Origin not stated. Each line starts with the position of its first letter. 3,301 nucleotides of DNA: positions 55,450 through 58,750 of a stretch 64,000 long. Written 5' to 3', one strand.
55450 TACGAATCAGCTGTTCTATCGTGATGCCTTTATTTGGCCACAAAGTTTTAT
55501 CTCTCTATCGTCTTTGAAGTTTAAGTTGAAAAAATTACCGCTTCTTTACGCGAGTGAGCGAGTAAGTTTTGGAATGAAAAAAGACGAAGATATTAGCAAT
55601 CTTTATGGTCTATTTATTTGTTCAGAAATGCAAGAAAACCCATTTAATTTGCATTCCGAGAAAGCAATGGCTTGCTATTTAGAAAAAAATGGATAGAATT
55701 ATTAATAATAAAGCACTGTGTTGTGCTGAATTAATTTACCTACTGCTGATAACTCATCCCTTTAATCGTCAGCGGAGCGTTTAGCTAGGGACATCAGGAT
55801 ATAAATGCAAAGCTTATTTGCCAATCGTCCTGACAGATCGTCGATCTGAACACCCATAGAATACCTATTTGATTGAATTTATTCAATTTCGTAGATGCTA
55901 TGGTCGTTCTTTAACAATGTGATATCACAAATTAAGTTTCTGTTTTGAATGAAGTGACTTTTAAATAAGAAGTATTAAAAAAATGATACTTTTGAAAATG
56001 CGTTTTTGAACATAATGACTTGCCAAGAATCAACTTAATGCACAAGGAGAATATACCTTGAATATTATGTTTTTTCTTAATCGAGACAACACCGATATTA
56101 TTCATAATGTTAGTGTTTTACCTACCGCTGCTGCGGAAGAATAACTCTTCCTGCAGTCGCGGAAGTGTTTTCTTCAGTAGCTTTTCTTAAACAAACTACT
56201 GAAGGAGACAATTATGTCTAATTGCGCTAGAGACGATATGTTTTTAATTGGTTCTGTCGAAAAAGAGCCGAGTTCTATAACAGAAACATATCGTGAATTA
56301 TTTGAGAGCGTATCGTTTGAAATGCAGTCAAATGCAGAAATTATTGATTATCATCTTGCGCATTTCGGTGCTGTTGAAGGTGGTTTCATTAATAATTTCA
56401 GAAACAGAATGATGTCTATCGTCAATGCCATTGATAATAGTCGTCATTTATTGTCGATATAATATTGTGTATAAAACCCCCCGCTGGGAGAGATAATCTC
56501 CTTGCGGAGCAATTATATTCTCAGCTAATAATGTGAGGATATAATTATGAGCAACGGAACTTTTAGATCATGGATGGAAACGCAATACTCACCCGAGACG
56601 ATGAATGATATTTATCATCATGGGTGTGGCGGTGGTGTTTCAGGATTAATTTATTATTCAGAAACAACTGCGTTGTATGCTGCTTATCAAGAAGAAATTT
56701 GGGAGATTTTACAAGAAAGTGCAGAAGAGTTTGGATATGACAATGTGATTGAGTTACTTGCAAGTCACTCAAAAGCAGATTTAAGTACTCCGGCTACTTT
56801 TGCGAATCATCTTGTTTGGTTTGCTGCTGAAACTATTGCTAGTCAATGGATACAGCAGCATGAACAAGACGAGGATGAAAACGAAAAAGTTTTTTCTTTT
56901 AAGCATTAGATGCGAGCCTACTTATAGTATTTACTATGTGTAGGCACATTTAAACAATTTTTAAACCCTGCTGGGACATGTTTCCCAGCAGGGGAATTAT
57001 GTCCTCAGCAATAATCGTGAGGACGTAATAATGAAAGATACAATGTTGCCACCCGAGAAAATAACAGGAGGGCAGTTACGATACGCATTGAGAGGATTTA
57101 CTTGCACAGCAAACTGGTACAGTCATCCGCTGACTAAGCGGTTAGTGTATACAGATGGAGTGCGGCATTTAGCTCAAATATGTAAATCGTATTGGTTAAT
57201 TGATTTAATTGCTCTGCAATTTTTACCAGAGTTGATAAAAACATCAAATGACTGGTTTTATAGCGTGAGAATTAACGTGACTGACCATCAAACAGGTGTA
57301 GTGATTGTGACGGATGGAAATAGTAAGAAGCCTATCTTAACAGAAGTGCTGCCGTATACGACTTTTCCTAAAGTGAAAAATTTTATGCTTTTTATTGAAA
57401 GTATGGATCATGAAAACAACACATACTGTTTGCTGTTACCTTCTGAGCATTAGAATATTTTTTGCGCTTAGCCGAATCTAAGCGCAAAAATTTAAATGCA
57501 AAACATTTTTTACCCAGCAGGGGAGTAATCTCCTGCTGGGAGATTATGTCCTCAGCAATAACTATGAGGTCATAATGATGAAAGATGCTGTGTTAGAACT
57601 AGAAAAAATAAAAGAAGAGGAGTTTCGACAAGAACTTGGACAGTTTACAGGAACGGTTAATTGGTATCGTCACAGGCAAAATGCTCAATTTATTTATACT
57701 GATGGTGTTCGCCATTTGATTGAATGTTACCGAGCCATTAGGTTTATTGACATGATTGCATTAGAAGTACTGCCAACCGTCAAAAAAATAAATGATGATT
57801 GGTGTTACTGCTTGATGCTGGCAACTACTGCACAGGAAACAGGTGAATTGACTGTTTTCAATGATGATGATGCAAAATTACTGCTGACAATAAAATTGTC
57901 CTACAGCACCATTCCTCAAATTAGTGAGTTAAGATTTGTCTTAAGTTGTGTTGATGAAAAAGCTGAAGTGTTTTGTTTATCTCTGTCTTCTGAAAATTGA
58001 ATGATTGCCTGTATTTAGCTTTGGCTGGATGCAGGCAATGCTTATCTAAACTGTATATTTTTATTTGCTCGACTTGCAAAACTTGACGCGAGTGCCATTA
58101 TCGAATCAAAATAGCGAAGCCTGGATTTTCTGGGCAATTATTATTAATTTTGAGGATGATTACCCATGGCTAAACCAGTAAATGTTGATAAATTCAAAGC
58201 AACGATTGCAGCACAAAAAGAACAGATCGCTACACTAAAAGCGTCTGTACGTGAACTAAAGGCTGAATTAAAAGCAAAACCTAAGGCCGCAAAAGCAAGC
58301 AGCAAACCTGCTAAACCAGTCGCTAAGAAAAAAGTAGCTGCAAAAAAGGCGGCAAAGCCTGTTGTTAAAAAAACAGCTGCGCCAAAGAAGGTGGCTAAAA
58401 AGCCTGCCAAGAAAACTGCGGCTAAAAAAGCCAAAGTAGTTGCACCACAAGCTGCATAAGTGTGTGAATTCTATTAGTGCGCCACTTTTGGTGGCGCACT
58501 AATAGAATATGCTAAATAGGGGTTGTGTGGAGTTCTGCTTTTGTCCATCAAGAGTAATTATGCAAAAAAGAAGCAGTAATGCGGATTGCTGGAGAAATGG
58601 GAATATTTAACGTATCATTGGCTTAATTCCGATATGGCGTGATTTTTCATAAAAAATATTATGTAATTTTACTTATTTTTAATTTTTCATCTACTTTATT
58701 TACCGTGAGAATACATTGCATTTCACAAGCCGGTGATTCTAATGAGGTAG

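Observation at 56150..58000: Four consecutive small genes, each preceded by a conserved double-hairpin leader whose second hairpin sequesters the Shine-Dalgarno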

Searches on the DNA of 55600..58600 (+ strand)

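Call 9: search_rna_families(source=window, start=55600, end=58600, threshold=evalue, max_evalue=10)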
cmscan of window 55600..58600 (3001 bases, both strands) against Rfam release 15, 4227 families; matches with E-value up to 10: 6.
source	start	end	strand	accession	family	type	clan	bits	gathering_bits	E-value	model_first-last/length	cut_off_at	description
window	58469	58507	+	RF04241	mir-5014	Gene; miRNA;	-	24.8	101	0.048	1-123/123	no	mir-5014 microRNA precursor family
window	58469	58507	-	RF04241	mir-5014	Gene; miRNA;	-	24.2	101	0.073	1-123/123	no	mir-5014 microRNA precursor family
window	57943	58021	+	RF01421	snoR114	Gene; snRNA; snoRNA; CD-box;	-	20.7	45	1.2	1-87/87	no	small nucleolar RNA snoR114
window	57155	57296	+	RF02488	GlsR25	Gene; snRNA; snoRNA; HACA-box;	-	20.3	100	0.82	1-146/146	no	Small nucleolar RNA GlsR25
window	56740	56781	+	RF00816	mir-245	Gene; miRNA;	-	17.4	70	5.2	1-85/85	no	mir-245 microRNA precursor family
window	58418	58539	+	RF02653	StyR-143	Gene; sRNA;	-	15.3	176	6.9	1-144/144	no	Salmonella enterica Typhi npcRNA 143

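Call 12: search_dna_similar(query=window:55700-58600:+, collection=plasmids, mode=distant, max_rows=25)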
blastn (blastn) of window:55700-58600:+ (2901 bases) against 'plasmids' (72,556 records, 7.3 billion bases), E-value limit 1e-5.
No match.

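Call 38: build_rna_model(alignment_id=A3, structure=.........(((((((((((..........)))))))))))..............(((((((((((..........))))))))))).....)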
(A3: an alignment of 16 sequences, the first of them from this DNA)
Model R1 built from alignment A3 (16 sequences, 92 columns); structure: as given.
model positions 76; base pairs 22; branch points 1; effective number of sequences 3.52; information 0.744 bits per position. Calibrated on 0.2 Mb of random sequence (short: E-values are rough).
structure used (alignment columns):
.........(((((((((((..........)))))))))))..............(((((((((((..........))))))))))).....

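Call 39: search_with_rna_model(model_id=R1, source=window, filters=off, max_evalue=10, show_alignments=0)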
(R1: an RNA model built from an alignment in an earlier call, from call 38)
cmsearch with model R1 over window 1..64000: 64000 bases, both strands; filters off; matches with E-value up to 10: 32.
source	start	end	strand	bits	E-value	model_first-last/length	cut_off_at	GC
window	56958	57033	+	97.2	1.8e-27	1-76/76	no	0.43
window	57505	57580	+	86.2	4.2e-24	1-76/76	no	0.42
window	56471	56549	+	71.6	1.3e-19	1-76/76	no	0.39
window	56947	57001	-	32.3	1.5e-07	1-76/76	no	0.4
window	57448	57548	-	28.7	2e-06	1-76/76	no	0.38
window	56118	56216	+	17.7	0.0048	1-76/76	no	0.42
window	56511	56568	-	14.1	0.059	1-76/76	no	0.28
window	56560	56622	+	13.3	0.1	1-76/76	no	0.38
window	39639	39715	+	12.6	0.17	1-76/76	no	0.34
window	46268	46335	+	12.2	0.23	1-76/76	no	0.31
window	25052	25104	-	11.1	0.52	1-76/76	no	0.34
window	58472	58518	-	11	0.54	1-76/76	no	0.38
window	11551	11608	+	10.7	0.67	1-76/76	no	0.36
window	57177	57239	-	10.3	0.9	1-76/76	no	0.25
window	13395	13433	+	9.8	1.3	1-76/76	no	0.36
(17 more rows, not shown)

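Call 41: search_with_rna_model(model_id=R1, sources=[L001, L002, L003, L004, L005, L006, L007, L008, L009, L010, L011, L012, L013, L014, L034, L035, L036, L037, L038, L039, L040, L041, L042, L043, L044, L045, L046, L047, L048, L049, L050, L051, L052, L053, L054, L055, L056, L057, L058, L059, L060, L061, L062, L063, L064, L065, L066, L067, L068, L069, L070, L071, L072, L073, L074, L075, L076, L077, L078, L079, L080, L081, L082, L083, L084, L085, L086, L087, L088, L089, L090, L091, L092, L093, L094, L095, L096, L097, L098, L099, L100, L101, L102, L103, L104, L105, L106, L107, L108], max_evalue=1)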
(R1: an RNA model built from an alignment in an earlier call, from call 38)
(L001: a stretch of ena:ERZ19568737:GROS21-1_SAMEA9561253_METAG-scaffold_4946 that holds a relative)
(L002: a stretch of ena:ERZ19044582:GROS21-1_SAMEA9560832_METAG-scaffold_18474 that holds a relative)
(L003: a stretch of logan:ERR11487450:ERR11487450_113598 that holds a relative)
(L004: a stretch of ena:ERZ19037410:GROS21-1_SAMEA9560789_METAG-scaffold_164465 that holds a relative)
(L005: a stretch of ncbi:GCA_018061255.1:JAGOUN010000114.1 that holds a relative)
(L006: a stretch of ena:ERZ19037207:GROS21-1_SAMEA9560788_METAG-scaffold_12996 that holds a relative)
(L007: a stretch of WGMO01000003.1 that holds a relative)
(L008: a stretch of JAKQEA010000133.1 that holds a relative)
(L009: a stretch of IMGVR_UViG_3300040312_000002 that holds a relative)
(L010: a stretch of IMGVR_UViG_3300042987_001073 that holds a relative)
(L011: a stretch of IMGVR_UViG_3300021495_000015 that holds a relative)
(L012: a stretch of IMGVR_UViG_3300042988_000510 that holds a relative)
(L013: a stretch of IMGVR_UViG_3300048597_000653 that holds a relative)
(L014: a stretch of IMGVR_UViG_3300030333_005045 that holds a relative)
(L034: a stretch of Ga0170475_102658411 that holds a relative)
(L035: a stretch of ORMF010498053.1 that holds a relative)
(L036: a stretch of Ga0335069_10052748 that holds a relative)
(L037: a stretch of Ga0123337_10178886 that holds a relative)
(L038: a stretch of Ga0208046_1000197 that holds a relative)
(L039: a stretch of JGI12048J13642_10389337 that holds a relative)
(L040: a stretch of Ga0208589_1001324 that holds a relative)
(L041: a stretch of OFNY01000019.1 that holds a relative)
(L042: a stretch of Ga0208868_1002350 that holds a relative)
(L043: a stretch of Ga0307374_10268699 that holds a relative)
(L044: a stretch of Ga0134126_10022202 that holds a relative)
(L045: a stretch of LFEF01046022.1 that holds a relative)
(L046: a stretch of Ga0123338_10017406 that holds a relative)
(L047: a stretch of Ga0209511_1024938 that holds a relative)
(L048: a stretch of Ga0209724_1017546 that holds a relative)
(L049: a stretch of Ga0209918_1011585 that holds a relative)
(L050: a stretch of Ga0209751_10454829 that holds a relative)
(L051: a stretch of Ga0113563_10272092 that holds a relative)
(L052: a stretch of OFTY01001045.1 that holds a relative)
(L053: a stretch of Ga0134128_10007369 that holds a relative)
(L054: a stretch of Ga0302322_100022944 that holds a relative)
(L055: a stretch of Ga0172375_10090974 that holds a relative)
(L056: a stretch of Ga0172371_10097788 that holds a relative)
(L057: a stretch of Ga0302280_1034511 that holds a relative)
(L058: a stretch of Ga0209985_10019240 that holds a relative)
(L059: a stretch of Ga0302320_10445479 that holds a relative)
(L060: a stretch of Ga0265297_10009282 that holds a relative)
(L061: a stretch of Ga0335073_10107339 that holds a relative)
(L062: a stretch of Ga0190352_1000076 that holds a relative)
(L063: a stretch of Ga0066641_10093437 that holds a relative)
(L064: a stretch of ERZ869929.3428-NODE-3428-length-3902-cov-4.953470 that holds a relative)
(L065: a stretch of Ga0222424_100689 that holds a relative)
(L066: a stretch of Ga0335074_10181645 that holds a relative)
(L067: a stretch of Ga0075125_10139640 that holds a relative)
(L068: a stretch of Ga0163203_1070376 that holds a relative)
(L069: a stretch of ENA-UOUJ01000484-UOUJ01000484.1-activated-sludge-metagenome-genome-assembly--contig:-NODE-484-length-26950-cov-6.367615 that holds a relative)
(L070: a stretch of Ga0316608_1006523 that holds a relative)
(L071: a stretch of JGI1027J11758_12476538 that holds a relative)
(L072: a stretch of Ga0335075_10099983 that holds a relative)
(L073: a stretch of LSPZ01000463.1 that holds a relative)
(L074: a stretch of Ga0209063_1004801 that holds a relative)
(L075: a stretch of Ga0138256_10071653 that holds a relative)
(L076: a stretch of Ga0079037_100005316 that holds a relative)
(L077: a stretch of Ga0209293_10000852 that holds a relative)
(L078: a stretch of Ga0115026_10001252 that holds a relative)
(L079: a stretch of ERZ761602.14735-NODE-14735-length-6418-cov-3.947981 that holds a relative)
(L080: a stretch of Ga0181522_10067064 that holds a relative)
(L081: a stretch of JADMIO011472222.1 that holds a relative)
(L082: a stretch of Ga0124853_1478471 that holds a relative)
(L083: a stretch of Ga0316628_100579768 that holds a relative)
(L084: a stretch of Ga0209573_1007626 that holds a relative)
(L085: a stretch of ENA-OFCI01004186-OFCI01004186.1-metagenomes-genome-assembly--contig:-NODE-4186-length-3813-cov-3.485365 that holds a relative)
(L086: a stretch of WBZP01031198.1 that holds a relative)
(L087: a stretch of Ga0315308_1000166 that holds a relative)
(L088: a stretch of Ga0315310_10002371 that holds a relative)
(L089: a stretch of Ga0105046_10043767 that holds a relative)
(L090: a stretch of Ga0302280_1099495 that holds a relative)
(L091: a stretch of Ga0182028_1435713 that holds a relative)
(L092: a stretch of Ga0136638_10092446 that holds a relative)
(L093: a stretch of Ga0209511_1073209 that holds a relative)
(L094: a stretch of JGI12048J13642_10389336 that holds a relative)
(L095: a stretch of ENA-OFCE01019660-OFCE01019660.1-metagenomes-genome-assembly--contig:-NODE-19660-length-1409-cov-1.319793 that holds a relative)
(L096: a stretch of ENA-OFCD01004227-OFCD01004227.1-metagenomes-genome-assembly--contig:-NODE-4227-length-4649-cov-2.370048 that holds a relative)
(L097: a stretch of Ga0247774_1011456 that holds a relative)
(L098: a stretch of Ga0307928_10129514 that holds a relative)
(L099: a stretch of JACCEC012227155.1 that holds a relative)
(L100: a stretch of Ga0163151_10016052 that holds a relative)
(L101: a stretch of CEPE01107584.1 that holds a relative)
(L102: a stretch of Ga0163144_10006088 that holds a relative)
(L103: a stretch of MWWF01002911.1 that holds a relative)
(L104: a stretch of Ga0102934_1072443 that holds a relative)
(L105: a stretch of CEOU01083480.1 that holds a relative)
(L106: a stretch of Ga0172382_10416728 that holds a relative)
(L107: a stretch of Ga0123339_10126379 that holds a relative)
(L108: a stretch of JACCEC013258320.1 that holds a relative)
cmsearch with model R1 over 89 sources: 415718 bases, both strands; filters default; matches with E-value up to 1: 41.
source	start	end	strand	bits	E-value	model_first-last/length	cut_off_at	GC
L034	1661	1736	+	94.6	7.4e-26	1-76/76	no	0.42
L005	2043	2118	+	90.7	1.1e-24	1-76/76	no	0.43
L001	5018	5093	+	90.3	1.5e-24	1-76/76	no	0.41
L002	423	498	+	90.3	1.5e-24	1-76/76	no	0.41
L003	902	977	+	90.3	1.5e-24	1-76/76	no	0.41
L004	91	166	+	90.3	1.5e-24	1-76/76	no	0.41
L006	3750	3825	+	89.9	2e-24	1-76/76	no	0.41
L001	5565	5640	+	86.3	2.6e-23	1-76/76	no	0.42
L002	970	1045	+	86.3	2.6e-23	1-76/76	no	0.42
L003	1449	1524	+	86.3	2.6e-23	1-76/76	no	0.42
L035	13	88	+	85.7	3.9e-23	1-76/76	no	0.41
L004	638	713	+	81.8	6.1e-22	1-76/76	no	0.43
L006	4297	4372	+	79.2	4e-21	1-76/76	no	0.41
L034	1174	1252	+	79.1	4.3e-21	1-76/76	no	0.37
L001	4529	4608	+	77.7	1.1e-20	1-76/76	no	0.41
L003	413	492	+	77.7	1.1e-20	1-76/76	no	0.41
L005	1555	1634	+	76.8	2.2e-20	1-76/76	no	0.41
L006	3264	3342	+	76.5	2.7e-20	1-76/76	no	0.42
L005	2590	2662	+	73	3.2e-19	1-76/76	no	0.38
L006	2925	3007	+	39.7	5.5e-09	1-76/76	no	0.36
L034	1650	1704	-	32.3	1e-06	1-76/76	no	0.38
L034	889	973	+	31.5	1.8e-06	1-76/76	no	0.35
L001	5508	5608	-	30.2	4.4e-06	1-76/76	no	0.37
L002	913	1013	-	30.2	4.4e-06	1-76/76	no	0.37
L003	1392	1492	-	30.2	4.4e-06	1-76/76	no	0.37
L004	581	681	-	30.2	4.4e-06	1-76/76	no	0.37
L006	3740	3793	-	28.5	1.5e-05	1-76/76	no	0.39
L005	2029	2086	-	27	4.2e-05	1-76/76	no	0.45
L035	560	631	+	23.6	0.00048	1-76/76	no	0.33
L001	5004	5061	-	23.4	0.00056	1-76/76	no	0.4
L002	409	466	-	23.4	0.00056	1-76/76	no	0.4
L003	888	945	-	23.4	0.00056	1-76/76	no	0.4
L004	77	134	-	23.4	0.00056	1-76/76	no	0.4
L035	2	56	-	23.3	0.00057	1-76/76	no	0.4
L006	4240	4340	-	19.2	0.011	1-76/76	no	0.38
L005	2589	2633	-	18.6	0.016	1-76/76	no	0.42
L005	1554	1602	-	16.7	0.064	1-76/76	no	0.45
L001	4570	4627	-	16.6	0.067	1-76/76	no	0.33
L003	454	511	-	16.6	0.067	1-76/76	no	0.33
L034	1145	1220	-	15.5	0.14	1-76/76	no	0.36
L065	372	460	+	14.2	0.38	1-76/76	no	0.39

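Call 57: search_with_rna_model(model_id=R1, sources=[L111, L112, L113, L114, L109, L110], max_evalue=1, show_alignments=6)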
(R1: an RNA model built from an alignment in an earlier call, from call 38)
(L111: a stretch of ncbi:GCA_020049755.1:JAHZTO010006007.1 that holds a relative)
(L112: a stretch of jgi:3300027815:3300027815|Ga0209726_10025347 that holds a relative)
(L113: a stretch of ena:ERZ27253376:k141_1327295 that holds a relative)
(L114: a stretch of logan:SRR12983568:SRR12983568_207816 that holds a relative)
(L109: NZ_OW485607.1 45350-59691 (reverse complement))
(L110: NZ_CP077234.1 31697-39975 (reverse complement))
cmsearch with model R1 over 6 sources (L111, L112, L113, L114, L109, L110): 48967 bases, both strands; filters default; matches with E-value up to 1: 11.
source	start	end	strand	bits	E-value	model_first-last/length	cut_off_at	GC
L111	880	958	+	78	1.1e-21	1-76/76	no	0.42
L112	1184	1262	+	76.5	3.1e-21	1-76/76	no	0.42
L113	1184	1262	+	76.5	3.1e-21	1-76/76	no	0.42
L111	1367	1449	+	46.7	4.5e-12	1-76/76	no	0.39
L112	840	923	+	31.9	1.5e-07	1-76/76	no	0.38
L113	840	923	+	31.9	1.5e-07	1-76/76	no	0.38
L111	1356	1410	-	20.2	0.00062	1-76/76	no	0.35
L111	879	926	-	12.9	0.11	1-76/76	no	0.48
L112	1176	1230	-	11.6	0.27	1-76/76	no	0.45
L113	1176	1230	-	11.6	0.27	1-76/76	no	0.45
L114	6386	6430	+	10.2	0.75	1-76/76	no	0.36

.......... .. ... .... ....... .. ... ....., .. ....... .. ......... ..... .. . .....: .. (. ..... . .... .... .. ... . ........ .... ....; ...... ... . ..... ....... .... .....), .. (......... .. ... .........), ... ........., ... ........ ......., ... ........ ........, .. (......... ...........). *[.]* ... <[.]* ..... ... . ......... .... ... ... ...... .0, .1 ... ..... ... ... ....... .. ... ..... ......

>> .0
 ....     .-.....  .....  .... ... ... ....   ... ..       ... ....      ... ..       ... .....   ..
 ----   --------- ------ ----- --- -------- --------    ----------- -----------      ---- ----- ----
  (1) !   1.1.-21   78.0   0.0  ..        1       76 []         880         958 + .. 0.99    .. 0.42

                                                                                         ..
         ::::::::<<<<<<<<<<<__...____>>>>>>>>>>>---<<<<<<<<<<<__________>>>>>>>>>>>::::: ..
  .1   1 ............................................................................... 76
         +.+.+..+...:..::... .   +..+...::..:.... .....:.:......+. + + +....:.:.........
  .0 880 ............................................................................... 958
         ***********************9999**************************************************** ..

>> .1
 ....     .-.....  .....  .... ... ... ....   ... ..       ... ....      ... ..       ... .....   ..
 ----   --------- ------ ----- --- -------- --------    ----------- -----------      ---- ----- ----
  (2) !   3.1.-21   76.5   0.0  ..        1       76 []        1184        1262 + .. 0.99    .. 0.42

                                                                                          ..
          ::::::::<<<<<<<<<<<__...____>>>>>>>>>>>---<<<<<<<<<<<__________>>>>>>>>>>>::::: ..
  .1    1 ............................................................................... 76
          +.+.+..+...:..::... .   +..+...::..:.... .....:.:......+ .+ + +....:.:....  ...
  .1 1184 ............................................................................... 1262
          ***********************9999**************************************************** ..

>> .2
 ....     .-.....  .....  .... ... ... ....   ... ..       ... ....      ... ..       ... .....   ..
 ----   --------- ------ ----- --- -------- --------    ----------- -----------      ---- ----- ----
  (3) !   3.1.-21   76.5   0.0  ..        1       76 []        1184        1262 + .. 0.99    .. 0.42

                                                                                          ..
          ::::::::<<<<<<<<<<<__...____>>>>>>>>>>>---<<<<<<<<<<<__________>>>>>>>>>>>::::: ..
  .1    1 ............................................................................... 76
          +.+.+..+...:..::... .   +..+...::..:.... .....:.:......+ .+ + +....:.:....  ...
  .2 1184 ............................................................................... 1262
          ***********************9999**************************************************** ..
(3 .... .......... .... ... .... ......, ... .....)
